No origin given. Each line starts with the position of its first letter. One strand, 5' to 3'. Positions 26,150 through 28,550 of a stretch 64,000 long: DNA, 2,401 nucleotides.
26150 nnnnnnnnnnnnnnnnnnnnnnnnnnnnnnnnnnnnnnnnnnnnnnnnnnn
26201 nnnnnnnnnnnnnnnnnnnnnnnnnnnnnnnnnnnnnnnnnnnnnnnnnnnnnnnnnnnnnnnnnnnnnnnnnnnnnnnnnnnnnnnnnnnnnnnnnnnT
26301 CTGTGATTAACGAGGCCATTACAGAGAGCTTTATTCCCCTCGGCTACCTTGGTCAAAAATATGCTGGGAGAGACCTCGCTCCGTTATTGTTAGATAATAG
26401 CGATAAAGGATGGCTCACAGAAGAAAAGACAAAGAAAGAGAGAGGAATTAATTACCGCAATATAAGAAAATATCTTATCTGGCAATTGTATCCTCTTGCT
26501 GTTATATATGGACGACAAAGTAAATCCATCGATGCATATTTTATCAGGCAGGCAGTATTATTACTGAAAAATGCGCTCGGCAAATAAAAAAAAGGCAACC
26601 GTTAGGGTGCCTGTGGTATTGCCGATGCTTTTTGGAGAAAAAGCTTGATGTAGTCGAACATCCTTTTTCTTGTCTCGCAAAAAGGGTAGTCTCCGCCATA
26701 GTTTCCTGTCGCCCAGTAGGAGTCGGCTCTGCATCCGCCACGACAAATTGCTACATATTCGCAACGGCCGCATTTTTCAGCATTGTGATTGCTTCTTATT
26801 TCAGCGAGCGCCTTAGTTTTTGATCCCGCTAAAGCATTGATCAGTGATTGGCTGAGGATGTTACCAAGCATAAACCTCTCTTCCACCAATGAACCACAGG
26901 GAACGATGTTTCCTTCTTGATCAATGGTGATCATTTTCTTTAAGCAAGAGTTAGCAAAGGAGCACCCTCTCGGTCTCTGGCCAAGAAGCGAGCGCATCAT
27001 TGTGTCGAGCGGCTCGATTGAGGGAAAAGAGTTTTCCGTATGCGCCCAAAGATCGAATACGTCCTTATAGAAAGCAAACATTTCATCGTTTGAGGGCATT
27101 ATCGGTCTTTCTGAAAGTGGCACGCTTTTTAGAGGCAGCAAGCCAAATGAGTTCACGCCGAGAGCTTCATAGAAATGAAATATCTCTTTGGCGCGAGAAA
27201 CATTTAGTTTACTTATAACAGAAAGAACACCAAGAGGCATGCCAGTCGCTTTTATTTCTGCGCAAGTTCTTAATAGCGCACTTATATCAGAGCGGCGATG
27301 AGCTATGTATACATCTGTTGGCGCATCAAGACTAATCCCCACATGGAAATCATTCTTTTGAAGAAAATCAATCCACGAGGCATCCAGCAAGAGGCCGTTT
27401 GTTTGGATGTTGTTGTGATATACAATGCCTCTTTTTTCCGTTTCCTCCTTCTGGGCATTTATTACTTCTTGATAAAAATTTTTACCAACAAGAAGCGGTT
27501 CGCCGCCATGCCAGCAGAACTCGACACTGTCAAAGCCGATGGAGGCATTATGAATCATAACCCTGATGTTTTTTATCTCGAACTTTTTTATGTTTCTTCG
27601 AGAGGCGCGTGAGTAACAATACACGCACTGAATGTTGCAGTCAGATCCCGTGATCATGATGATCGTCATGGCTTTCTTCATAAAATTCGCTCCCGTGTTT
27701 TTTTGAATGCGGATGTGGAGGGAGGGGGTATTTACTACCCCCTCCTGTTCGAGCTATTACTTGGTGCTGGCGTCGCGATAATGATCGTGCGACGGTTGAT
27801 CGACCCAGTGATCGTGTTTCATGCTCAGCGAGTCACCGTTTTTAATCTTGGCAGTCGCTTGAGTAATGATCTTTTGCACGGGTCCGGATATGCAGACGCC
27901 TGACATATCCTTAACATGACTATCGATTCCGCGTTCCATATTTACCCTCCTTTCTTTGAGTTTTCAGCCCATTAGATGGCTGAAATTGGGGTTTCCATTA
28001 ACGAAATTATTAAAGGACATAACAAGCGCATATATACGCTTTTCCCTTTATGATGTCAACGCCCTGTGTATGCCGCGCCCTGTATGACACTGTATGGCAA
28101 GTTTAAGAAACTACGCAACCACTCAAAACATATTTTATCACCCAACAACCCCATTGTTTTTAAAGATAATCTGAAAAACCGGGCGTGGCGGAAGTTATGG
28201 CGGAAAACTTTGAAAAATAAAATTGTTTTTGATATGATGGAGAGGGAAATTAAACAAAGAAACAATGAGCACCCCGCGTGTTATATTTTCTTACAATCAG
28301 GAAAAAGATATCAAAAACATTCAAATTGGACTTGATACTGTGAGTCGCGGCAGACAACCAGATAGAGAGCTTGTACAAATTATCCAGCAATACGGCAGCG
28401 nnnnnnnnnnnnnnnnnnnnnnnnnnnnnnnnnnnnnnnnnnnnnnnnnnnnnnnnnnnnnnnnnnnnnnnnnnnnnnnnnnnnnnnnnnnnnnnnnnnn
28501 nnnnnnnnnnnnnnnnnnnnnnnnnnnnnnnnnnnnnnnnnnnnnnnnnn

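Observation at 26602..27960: Module B: 60-aa His/Trp/Tyr-rich peptide + attenuator hairpin + rSAM-SPASM (possible cyclophane/streptide-like chemistry)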

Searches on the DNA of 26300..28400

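Call 63: search_rna_families(source=window, start=26300, end=28400, threshold=evalue, max_evalue=1)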
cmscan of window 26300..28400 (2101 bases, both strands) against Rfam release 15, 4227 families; matches with E-value up to 1: 2.
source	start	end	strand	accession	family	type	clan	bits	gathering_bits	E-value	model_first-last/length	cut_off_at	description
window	26581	26670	+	RF01808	MicX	Gene; sRNA;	-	18.5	75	0.38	1-194/194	no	MicX Vibrio cholerae sRNA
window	26415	26497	+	RF02158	NPPA-AS1_3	Gene; lncRNA;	-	18.2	55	0.36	1-108/108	no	NPPA antisense RNA 1 conserved region 3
